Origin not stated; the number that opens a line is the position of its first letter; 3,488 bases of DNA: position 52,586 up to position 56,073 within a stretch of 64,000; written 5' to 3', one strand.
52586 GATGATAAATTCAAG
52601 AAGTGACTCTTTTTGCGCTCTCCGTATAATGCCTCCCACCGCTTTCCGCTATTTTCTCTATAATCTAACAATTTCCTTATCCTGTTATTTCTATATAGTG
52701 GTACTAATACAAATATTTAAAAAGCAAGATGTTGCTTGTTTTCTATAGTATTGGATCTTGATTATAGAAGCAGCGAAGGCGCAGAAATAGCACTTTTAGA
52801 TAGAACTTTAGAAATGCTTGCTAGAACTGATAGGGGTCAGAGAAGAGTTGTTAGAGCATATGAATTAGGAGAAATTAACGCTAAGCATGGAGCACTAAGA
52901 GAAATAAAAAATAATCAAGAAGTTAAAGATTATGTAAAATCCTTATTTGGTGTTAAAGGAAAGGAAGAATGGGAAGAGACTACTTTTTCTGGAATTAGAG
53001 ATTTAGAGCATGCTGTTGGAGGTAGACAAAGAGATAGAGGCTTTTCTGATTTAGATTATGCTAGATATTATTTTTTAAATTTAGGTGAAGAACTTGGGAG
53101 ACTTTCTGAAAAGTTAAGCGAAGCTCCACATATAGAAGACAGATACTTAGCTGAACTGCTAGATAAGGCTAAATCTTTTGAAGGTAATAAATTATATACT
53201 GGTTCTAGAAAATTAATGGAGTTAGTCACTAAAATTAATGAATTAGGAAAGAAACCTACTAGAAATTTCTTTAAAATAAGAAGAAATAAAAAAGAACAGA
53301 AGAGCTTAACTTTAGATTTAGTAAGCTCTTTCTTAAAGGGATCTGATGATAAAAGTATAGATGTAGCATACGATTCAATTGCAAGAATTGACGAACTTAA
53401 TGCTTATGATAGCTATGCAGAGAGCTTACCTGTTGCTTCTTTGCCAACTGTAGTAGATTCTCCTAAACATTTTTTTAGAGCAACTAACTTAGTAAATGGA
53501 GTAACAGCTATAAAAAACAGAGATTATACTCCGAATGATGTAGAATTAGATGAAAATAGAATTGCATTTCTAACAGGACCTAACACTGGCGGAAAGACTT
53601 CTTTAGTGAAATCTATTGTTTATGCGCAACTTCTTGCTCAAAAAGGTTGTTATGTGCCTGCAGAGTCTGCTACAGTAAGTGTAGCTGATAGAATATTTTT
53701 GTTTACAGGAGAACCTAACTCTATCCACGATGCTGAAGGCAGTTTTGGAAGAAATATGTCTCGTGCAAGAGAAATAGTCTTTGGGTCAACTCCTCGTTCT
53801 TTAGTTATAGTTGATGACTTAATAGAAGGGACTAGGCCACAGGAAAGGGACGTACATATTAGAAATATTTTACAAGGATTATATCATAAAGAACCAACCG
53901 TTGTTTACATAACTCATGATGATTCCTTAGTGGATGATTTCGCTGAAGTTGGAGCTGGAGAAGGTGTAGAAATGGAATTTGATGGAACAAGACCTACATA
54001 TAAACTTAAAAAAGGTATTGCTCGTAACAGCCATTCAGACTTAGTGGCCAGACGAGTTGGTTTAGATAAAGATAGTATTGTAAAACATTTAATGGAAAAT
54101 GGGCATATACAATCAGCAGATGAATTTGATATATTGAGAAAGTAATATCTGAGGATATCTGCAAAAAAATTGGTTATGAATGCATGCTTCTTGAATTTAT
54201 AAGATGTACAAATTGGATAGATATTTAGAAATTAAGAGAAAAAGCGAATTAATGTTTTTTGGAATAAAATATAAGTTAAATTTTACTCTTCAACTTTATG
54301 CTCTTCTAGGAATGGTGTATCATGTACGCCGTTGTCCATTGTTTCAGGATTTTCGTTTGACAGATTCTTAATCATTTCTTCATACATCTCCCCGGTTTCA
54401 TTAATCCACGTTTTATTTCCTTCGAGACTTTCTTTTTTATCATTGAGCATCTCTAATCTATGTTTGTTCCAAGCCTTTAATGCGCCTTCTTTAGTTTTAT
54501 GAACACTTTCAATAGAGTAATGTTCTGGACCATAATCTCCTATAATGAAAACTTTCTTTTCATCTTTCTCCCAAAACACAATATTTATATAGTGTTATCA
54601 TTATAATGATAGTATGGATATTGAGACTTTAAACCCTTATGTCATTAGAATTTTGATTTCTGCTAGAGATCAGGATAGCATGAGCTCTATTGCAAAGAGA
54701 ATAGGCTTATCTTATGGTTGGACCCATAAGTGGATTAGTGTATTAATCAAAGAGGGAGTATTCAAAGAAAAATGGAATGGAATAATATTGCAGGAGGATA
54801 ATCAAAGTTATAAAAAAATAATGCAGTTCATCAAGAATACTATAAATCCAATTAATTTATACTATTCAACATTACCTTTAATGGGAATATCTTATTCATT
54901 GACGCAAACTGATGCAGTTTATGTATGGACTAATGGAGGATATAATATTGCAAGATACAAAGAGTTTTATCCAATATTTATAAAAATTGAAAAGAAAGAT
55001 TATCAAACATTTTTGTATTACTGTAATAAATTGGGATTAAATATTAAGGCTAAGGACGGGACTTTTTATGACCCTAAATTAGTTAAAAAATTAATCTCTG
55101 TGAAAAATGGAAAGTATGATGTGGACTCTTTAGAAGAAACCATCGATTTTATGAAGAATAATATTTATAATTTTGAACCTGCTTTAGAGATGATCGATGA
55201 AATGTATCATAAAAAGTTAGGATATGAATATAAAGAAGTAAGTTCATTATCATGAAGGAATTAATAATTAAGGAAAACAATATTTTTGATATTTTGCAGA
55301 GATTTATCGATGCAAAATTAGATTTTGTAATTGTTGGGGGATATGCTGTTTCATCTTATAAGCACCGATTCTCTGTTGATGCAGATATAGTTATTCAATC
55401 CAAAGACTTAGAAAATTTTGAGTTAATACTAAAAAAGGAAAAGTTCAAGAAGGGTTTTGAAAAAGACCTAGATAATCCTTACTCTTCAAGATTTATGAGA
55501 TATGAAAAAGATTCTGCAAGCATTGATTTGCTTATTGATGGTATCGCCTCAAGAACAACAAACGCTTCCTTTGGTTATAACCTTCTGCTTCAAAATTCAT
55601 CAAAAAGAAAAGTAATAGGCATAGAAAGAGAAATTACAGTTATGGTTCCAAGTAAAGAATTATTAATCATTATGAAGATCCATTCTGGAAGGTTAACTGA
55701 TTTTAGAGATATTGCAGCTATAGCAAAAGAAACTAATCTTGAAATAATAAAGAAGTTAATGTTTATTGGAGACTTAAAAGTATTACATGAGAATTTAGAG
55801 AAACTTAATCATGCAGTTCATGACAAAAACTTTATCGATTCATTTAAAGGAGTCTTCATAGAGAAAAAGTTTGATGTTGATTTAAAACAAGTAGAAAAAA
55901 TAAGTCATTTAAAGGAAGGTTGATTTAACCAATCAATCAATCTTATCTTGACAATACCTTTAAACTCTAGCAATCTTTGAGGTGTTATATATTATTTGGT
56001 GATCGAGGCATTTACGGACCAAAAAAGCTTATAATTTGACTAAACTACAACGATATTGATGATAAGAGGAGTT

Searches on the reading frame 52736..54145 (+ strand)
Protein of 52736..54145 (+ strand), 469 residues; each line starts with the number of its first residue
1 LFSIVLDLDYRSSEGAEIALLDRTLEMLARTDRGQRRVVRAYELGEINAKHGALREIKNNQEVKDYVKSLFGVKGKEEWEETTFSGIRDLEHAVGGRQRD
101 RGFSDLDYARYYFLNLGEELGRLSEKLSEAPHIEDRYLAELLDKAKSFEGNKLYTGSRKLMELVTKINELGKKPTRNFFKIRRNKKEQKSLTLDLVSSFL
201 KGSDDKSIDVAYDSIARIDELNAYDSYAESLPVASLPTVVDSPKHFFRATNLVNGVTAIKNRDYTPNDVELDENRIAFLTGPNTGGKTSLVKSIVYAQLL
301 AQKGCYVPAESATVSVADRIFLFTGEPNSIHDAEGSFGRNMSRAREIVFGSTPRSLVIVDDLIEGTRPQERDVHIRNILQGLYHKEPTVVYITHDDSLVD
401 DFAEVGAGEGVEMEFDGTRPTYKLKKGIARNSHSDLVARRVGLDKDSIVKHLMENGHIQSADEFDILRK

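Call 32: find_encoding_contigs(protein=window:52736-54145:+, flank=3000, max_places=10)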
Protein window:52736-54145:+ (469 aa): 4 contigs read that carry it; 1 place shown.
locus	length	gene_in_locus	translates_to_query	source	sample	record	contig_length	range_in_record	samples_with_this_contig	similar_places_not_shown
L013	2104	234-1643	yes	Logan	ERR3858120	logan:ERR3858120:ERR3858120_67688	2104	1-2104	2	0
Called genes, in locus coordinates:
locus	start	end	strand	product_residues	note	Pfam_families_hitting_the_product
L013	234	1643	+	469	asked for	PF00488:MutS_V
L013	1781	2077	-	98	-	-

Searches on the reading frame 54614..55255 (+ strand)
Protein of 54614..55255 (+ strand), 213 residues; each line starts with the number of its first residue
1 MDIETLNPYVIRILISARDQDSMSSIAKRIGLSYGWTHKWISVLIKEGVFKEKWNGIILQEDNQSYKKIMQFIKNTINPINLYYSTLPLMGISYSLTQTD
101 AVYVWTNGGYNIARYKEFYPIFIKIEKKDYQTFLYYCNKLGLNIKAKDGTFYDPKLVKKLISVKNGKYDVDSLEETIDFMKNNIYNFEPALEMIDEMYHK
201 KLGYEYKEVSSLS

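Call 7: search_protein_families(library=pfam, proteins=[window:54614-55255:+], max_evalue=0.01)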
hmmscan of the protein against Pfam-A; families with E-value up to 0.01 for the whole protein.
window:54614-55255:+ (213 aa): 1 family
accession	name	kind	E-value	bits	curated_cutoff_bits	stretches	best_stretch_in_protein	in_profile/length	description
PF14947.12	HTH_45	-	0.0063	16.9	25.5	0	13-53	11-52/77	Winged helix-turn-helix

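Call 65: search_protein_families(library=padloc, proteins=[window:54614-55255:+], max_evalue=0.001)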
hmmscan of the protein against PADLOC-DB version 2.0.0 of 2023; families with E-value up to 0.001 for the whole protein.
window:54614-55255:+ (213 aa): 1 family
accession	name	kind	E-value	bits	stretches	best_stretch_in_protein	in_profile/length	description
PDLC01434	CasR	-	0.00087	17.2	0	65-187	43-161/191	"CAS-I,CAS-II,CAS-III,CAS-IV,CAS-V,CAS-VI; associated_signaling"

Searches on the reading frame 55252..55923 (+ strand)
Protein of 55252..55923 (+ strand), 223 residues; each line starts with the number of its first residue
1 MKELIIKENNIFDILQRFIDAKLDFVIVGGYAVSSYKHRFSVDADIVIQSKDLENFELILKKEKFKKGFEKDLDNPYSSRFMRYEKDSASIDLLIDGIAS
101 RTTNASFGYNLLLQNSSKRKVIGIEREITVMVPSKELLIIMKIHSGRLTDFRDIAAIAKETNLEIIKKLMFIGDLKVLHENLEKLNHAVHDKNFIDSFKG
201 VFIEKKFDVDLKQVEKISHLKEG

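Call 7: search_protein_families(library=pfam, proteins=[window:55252-55923:+], max_evalue=0.01)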
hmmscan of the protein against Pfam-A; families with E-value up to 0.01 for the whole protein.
window:55252-55923:+ (223 aa): 3 families
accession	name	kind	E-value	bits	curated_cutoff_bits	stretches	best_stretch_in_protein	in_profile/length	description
PF19502.5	DUF6036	-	8.5e-07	29.4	23.6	1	20-173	17-136/164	Nucleotidyltransferase of unknown function (DUF6036)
PF08843.17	AbiEii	-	0.00032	21.2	22.5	1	15-165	3-175/238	Nucleotidyl transferase AbiEii toxin, Type IV TA system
PF14907.12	NTP_transf_5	-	0.0026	17.8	31.2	1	35-137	88-184/249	Uncharacterised nucleotidyltransferase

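Call 10: find_encoding_contigs(protein=window:55252-55923:+, flank=10000, max_places=10)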
Protein window:55252-55923:+ (223 aa): 7 contigs read that carry it; 5 places shown.
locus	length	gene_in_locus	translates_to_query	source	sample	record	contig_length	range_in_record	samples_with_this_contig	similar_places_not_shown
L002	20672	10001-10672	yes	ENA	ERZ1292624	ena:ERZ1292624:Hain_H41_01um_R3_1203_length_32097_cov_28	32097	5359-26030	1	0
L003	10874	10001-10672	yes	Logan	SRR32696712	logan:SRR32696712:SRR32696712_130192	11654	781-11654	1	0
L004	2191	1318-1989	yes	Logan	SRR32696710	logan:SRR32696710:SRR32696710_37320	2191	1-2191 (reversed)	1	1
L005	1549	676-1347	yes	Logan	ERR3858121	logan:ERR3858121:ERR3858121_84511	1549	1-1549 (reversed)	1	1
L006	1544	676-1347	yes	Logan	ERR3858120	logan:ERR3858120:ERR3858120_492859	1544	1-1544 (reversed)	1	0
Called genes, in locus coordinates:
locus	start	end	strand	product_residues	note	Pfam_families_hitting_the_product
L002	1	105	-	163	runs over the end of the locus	PF07790:Pilin_N (faint)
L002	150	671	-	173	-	-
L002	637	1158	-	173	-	-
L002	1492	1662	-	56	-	-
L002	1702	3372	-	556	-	PF03485:Arg_tRNA_synt_N, PF00750:tRNA-synt_1d, PF05746:DALR_1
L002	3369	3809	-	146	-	-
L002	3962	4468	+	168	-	PF13420:Acetyltransf_4, PF13527:Acetyltransf_9, PF00583:Acetyltransf_1, PF17013:Acetyltransf_15 (weak), PF13673:Acetyltransf_10, PF13508:Acetyltransf_7, PF08445:FR47 (weak)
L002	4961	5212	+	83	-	-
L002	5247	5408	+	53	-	-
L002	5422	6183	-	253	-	-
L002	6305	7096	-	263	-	PF27520:SP15_N (faint)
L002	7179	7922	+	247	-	PF01978:TrmB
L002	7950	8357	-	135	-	PF10130:PIN_2, PF13470:PIN_3 (weak)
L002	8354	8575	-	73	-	PF26688:RHH_12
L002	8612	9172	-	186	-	PF01909:NTP_transf_2, PF18765:Polbeta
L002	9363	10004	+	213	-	-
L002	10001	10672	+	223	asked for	PF19502:DUF6036 (weak)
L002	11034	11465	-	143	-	PF01909:NTP_transf_2 (weak), PF18765:Polbeta (weak)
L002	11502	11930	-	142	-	PF08570:DUF1761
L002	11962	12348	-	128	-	PF01475:FUR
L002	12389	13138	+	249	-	PF02535:Zip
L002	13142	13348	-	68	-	-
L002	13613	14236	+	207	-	PF22175:Ogg-HhH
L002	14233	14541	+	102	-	PF01035:DNA_binding_1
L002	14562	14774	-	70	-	-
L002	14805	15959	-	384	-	PF00155:Aminotran_1_2, PF12897:Asp_aminotransf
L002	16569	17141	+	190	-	-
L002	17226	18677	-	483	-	PF02629:CoA_binding, PF13380:CoA_binding_2, PF13607:Succ_CoA_lig, PF19045:Ligase_CoA_2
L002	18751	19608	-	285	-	PF14023:Bestrophin-like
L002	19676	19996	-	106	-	-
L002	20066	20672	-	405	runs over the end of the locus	PF00364:Biotin_lipoyl, PF01597:GCV_H (faint), PF25997:BSH_YhbJ, PF25917:BSH_RND (weak), PF02817:E3_binding, PF00198:2-oxoacid_dh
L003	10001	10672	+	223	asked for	PF19502:DUF6036 (weak)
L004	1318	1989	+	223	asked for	PF19502:DUF6036 (weak)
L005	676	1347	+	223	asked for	PF19502:DUF6036 (weak)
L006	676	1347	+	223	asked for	PF19502:DUF6036 (weak)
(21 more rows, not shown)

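Call 36: find_homologous_proteins(query=L002:12389-13138:+, max_evalue=1e-20)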
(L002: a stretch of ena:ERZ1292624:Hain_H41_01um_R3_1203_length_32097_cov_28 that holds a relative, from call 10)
Query L002:12389-13138:+ (249 aa): 8000 proteins with E <= 1e-20 among 8000 candidates; the best 120 are listed.
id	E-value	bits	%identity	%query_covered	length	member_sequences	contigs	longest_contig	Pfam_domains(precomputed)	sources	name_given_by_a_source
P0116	6.0e-148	509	99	100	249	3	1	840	PF02535.29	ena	-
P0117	6.0e-130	451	85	100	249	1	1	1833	PF02535.29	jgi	jgi:zinc and cadmium transporter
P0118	1.2e-129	449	86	100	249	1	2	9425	PF02535.29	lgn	-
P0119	1.4e-129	449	86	100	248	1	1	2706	PF02535.29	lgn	-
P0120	1.6e-129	449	85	100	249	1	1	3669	PF02535.29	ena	-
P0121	1.8e-129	449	84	100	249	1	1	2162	PF02535.29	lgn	-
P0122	1.8e-129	449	86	100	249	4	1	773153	PF02535.29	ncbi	-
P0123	2.2e-129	449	84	100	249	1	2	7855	PF02535.29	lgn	-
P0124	2.3e-129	449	85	100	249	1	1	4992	PF02535.29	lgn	-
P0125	2.4e-129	449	86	100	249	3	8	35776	PF02535.29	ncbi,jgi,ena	-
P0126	4.4e-129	448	84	100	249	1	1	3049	PF02535.29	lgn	-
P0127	2.0e-128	446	84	100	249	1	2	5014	PF02535.29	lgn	-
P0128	4.1e-128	445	84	100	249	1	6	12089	PF02535.29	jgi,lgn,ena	-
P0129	4.8e-128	444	84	100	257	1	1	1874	PF02535.29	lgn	-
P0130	5.8e-128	444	84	100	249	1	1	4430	PF02535.29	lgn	-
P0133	3.9e-127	441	84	100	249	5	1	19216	PF02535.29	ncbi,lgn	-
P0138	3.5e-126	438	84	100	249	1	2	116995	PF02535.29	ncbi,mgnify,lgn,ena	ncbi:MAG: ZIP family metal transporter [Nanoarchaeota archaeon]|mgnify:CR=1 FL=1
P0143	8.1e-124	430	82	100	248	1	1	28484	PF02535.29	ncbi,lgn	ncbi:MAG: ZIP family metal transporter [Candidatus Pacearchaeota archaeon]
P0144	8.5e-124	430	82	100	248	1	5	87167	PF02535.29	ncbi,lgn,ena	-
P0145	9.6e-124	430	83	100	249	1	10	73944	PF02535.29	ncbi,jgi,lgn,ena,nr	ncbi:ZIP family metal transporter [Candidatus Pacearchaeota archaeon]|nr:ZIP family metal transporte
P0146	2.8e-123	429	80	100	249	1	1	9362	PF02535.29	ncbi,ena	-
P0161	2.1e-113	396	74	100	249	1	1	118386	PF02535.29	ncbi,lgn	ncbi:MAG: ZIP family metal transporter [Candidatus Pacearchaeota archaeon]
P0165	8.4e-112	391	73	100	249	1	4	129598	PF02535.29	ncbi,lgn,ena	-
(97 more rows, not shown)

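Call 65: search_protein_families(library=padloc, proteins=[window:55252-55923:+], max_evalue=0.001)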
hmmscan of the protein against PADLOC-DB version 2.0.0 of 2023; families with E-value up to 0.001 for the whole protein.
window:55252-55923:+ (223 aa): 0 families

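Call 78: list_cluster_members(proteins=[L007:236-727:+, L007:724-924:+, L007:1007-1927:-, L007:2376-3869:-, L007:3866-4867:-, L007:5110-5382:-, window:55252-55923:+, window:54614-55255:+, window:52736-54145:+, window:61250-61915:-])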
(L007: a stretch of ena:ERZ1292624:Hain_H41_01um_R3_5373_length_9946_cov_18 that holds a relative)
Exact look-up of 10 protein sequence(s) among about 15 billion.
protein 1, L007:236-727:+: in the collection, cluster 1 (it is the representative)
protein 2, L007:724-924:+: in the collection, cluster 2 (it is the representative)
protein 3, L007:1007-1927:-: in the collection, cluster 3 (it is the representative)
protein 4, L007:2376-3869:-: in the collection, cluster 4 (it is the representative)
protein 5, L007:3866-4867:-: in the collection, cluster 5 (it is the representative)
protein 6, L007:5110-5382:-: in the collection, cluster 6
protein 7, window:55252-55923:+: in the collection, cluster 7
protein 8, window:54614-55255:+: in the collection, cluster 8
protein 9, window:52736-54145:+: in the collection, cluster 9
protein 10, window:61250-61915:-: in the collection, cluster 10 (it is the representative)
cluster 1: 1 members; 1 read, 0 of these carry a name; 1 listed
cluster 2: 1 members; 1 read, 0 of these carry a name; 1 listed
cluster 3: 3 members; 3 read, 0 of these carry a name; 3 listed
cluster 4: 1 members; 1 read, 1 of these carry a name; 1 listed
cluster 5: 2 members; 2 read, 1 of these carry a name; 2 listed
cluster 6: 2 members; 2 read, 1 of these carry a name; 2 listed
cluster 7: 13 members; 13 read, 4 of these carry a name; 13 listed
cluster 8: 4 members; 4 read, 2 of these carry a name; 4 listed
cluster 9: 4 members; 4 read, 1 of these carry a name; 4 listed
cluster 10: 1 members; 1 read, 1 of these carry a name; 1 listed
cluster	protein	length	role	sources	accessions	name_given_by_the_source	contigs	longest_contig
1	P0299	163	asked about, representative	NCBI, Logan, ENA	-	-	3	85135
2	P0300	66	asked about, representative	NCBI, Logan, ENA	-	-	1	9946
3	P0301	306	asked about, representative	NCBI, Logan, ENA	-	-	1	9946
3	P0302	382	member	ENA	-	-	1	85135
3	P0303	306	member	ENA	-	-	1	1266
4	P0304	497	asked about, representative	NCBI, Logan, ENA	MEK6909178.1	MAG: hypothetical protein AABX23_03955 [Nanoarchaeota archaeon]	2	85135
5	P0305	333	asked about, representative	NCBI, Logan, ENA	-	-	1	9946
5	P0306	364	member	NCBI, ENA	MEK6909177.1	MAG: protein kinase [Nanoarchaeota archaeon]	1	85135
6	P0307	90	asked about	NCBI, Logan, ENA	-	-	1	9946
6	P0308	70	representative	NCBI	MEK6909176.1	MAG: hypothetical protein AABX23_03945 [Nanoarchaeota archaeon]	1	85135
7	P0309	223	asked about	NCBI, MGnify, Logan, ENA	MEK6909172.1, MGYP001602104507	MAG: DUF6036 family nucleotidyltransferase [Nanoarchaeota archaeon] | FL=1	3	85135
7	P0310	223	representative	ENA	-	-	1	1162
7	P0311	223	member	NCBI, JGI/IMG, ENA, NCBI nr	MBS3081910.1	hypothetical protein J4416_03175 [Candidatus Pacearchaeota archaeon] | hypothetical protein [Candidatus Pacearchaeota archaeon]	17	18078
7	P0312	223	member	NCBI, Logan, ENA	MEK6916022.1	MAG: DUF6036 family nucleotidyltransferase [Nanoarchaeota archaeon]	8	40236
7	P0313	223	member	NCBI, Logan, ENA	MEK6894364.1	MAG: DUF6036 family nucleotidyltransferase [Nanoarchaeota archaeon]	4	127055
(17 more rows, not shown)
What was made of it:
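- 54577..56062 (+): Host-side neighbour, not part of the island. It is a two-gene cassette (213-aa wHTH-like protein plus 223-aa DUF6036/AbiEii-like nucleotidyltransferase). It is 99.9% identical to L002, while the surrounding genome is 76-80% identical. The same proteins occur in several Nanoarchaeota and Pacearchaeota MAGs (call 78).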

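Call 87: list_cluster_members(proteins=[P0122, P0138, P0144, P0125, P0133, P0145, P0143, P0146, P0161, P0165])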
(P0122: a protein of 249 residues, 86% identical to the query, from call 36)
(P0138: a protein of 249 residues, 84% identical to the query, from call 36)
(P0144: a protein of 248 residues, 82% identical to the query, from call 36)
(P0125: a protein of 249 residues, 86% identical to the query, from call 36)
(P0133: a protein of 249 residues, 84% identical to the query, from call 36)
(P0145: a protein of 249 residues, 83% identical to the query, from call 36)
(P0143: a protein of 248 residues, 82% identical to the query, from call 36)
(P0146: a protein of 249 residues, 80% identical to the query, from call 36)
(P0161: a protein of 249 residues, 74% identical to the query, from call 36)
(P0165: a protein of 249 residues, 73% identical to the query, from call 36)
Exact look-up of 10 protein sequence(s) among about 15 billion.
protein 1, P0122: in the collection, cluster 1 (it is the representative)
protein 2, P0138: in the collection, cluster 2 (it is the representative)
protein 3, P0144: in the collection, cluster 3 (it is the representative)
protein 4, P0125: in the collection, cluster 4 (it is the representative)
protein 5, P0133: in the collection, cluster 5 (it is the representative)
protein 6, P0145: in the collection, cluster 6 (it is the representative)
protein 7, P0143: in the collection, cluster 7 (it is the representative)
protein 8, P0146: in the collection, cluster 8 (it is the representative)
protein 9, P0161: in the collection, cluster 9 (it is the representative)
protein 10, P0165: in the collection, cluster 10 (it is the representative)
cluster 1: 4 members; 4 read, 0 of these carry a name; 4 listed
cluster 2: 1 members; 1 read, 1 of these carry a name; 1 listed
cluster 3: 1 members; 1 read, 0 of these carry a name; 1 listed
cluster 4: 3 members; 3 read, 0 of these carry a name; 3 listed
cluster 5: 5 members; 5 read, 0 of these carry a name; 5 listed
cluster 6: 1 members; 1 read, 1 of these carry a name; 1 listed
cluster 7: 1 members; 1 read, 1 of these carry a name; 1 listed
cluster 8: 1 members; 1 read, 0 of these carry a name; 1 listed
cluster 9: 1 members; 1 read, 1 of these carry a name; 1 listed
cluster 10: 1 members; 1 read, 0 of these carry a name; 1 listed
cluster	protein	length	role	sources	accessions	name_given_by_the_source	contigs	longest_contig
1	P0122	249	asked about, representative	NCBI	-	-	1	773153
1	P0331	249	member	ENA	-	-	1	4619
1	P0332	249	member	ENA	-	-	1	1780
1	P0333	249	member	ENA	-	-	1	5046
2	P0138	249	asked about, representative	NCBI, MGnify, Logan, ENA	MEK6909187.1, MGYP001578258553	MAG: ZIP family metal transporter [Nanoarchaeota archaeon] | CR=1 FL=1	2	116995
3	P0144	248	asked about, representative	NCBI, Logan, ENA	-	-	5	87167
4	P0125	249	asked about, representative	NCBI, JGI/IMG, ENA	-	-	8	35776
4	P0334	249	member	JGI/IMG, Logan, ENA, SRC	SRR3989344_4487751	-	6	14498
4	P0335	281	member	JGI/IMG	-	-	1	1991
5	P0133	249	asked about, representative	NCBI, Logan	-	-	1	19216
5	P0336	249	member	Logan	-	-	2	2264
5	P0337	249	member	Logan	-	-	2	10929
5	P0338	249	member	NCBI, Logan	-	-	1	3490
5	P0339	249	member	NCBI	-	-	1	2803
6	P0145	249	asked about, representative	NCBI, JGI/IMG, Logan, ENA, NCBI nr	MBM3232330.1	ZIP family metal transporter [Candidatus Pacearchaeota archaeon]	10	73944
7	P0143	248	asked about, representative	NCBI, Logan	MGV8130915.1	MAG: ZIP family metal transporter [Candidatus Pacearchaeota archaeon]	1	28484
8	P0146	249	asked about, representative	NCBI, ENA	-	-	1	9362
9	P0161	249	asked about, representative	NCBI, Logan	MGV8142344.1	MAG: ZIP family metal transporter [Candidatus Pacearchaeota archaeon]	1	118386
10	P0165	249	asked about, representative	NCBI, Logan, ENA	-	-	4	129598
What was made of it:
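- The syntenic ZIP gene is numbered nine proteins after the island (call 87).
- Tried and rejected: It became informative only through the accession number (call 87).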
